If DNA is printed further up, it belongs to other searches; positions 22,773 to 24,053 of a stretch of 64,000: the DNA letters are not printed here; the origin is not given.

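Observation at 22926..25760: SIR2-like effector plus tandem KaiC/RecA-like ATPase: candidate undescribed NAD+-depletion defence cassette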

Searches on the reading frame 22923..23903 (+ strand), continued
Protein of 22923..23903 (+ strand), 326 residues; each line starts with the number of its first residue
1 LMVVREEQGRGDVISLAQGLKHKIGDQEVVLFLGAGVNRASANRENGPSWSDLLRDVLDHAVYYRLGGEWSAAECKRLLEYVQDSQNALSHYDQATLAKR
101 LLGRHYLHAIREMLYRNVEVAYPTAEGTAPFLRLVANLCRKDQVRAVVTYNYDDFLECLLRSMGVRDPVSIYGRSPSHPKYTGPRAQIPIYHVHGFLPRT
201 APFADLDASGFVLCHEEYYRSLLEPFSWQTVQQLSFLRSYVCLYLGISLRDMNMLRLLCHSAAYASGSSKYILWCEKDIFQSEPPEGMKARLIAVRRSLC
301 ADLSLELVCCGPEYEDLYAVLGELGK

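Call 53: search_protein_families(library=padloc, proteins=[P0065, P0049, P0087, P0116, P0118, P0072], max_evalue=0.001)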
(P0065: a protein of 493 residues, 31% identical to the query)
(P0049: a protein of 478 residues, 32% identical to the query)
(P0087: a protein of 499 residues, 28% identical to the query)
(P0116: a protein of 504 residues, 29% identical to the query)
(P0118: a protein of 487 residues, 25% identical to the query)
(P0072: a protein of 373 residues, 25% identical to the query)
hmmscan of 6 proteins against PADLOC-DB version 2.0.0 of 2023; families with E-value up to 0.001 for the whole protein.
P0065 (493 aa): 7 families
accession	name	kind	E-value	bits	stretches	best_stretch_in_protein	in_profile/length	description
PDLC00407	ThsA1|ThsA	-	1.9e-16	57.8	1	187-491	13-275/478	STALD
PDLC00412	ThsA1|ThsA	-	1.8e-10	38.5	1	399-491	21-111/314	STALD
PDLC00409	ThsA1|ThsA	-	3.1e-10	37.8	1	183-438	10-229/242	STALD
PDLC03856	LmuA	-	4.8e-10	37.2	1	182-437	3-233/433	-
PDLC04082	SIR2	-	1.1e-05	22.6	1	193-337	15-157/345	-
PDLC05061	PDC-S65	-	2.1e-05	22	0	308-343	139-174/592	-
PDLC04087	SIR2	-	0.00026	18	1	189-337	12-161/343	-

P0049 (478 aa): 10 families
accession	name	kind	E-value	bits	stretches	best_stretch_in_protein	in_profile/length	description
PDLC00407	ThsA1|ThsA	-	4.3e-20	69.8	2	281-464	101-277/478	STALD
PDLC00412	ThsA1|ThsA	-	1.3e-11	42.2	1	368-463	17-112/314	STALD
PDLC00409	ThsA1|ThsA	-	8.8e-11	39.6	1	281-409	102-226/242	STALD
PDLC03856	LmuA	-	3.8e-10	37.5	1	160-199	2-41/433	-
PDLC02183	Dsr1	-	3.8e-10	36.1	1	159-398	7-234/1275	-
PDLC04166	Dsr1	-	9.4e-10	34.9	1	165-383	15-209/1227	-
PDLC04167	Dsr1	-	1.4e-07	27.7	1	168-400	16-230/1248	-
PDLC02408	Aga_SIR2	-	4.9e-05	20.6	0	169-196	2-29/343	Class II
PDLC05061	PDC-S65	-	0.00015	19.2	0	285-325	141-179/592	-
PDLC02420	Aga_SIR2-PNTD1-PNTD2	-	0.00067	16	0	172-203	18-49/1010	Class I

P0087 (499 aa): 8 families
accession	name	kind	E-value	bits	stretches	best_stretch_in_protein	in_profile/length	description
PDLC00407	ThsA1|ThsA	-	1.4e-20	71.4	2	314-497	102-275/478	STALD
PDLC03856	LmuA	-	2e-13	48.3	1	187-442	3-231/433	-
PDLC04166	Dsr1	-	2.4e-13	46.7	1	191-444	15-239/1227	-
PDLC00412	ThsA1|ThsA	-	8.1e-12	42.9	1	403-498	18-112/314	STALD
PDLC00409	ThsA1|ThsA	-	5.5e-11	40.3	2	314-444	103-228/242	STALD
PDLC04082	SIR2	-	1.4e-05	22.2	1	198-345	15-158/345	-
PDLC02183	Dsr1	-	2.1e-05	20.4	1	190-424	12-227/1275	-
PDLC02408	Aga_SIR2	-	0.00044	17.5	0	197-231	4-38/343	Class II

P0116 (504 aa): 9 families
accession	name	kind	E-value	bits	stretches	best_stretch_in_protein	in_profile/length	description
PDLC00407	ThsA1|ThsA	-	5.6e-18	62.8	2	312-503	104-276/478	STALD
PDLC03856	LmuA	-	6.1e-14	50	1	177-443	2-236/433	-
PDLC00409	ThsA1|ThsA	-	5.2e-10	37.1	1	311-441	104-229/242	STALD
PDLC00412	ThsA1|ThsA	-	1.2e-07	29.1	1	404-502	23-111/314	STALD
PDLC05061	PDC-S65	-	4.2e-06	24.3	0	310-341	138-169/592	-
PDLC04967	PDC-S25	-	9e-05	19.6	1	309-438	144-266/528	-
PDLC02183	Dsr1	-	0.00018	17.4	0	178-422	9-229/1275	-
PDLC02420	Aga_SIR2-PNTD1-PNTD2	-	0.0002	17.7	1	186-329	15-150/1010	Class I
PDLC04087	SIR2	-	0.00023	18.2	1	177-341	5-162/343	-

P0118 (487 aa): 4 families
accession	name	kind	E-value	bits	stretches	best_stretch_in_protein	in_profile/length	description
PDLC00407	ThsA1|ThsA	-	2.5e-20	70.5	1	270-481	74-277/478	STALD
PDLC00409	ThsA1|ThsA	-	2.9e-12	44.5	1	271-434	76-227/242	STALD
PDLC00412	ThsA1|ThsA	-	1.1e-11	42.4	1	379-484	3-116/314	STALD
PDLC02183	Dsr1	-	0.00011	18.1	1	272-416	85-228/1275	-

P0072 (373 aa): 0 families

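Call 54: search_protein_families(library=pfam, proteins=[P0065, P0049, P0116, P0072], max_evalue=0.001)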
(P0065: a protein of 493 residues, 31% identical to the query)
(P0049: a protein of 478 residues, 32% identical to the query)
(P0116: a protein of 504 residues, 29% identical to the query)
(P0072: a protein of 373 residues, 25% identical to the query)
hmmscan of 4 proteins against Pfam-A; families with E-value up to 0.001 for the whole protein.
P0065 (493 aa): 1 family
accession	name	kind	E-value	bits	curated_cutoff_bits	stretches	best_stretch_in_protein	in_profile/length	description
PF13289.12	SIR2_2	-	4e-17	63.1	24.5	1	310-451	2-132/141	SIR2-like domain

P0049 (478 aa): 1 family
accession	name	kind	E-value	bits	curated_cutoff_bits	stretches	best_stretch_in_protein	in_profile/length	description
PF13289.12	SIR2_2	-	8.4e-18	65.3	24.5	1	285-410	2-123/141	SIR2-like domain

P0116 (504 aa): 1 family
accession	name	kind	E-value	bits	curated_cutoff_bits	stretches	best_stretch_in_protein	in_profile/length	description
PF13289.12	SIR2_2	-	2.5e-17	63.7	24.5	1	313-440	2-124/141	SIR2-like domain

P0072 (373 aa): 1 family
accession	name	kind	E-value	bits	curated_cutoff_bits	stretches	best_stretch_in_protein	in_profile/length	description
PF13289.12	SIR2_2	-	5.8e-11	43.1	24.5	1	170-329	2-131/141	SIR2-like domain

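Call 84: search_protein_families(library=padloc, alignment_id=A2, max_evalue=0.001)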
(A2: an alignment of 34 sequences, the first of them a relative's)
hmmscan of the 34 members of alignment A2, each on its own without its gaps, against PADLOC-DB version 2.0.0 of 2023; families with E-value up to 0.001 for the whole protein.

A. member 1, P0001 (325 aa): 0 families

B. families by the number of members that match (of 34 scanned): 11 families
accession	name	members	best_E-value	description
PDLC00407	ThsA1|ThsA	22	1.3e-14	STALD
PDLC04968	PDC-S25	14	1.1e-09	-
PDLC00409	ThsA1|ThsA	11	1.1e-08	STALD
PDLC03856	LmuA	5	2.2e-08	-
PDLC04082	SIR2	3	0.00011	-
PDLC05061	PDC-S65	2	5.3e-07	-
PDLC00412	ThsA1|ThsA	2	2.5e-06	STALD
PDLC04087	SIR2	2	6.6e-06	-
PDLC05060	PDC-S65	1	6.4e-05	-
PDLC00791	Cyclase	1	0.00038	oligonucleotide-cyclase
PDLC04093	SIR2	1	0.00072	-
